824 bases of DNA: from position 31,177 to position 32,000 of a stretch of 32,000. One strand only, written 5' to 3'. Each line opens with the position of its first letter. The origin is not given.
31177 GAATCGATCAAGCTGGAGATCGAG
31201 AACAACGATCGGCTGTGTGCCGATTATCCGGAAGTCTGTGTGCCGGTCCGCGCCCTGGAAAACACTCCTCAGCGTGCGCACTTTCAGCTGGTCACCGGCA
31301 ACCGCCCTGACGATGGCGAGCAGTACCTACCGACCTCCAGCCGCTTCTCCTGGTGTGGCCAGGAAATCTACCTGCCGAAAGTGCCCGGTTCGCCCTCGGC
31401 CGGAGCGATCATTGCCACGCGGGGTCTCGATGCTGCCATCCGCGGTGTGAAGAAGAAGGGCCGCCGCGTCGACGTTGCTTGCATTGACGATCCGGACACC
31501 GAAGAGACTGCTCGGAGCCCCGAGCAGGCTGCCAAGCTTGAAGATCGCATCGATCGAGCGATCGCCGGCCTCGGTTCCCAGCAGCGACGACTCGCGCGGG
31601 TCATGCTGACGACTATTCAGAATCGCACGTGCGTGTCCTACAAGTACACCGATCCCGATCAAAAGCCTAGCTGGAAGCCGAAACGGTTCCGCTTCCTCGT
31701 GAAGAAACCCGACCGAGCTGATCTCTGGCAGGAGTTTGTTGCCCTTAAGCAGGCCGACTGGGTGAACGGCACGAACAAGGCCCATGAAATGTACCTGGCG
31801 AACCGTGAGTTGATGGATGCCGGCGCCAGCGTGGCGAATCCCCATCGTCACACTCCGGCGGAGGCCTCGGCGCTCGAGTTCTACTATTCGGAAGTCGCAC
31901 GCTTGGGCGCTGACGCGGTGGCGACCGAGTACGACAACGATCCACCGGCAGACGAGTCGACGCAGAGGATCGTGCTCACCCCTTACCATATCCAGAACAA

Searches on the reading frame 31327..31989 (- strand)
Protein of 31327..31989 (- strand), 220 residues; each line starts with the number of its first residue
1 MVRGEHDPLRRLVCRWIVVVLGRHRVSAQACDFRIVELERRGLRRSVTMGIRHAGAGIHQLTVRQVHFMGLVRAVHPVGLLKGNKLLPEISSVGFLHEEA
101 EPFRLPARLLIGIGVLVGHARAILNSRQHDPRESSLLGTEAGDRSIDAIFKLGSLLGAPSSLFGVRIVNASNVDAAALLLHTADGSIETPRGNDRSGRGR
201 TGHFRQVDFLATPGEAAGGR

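Call 30: search_protein_families(library=phrogs, proteins=[window:31327-31989:-], max_evalue=0.001)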
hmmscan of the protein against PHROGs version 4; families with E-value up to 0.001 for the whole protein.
window:31327-31989:- (220 aa): 0 families

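Call 32: find_encoding_contigs(protein=window:31327-31989:-, flank=10000, max_places=3)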
Protein window:31327-31989:- (220 aa): no gene with exactly this product is on record in the collection.
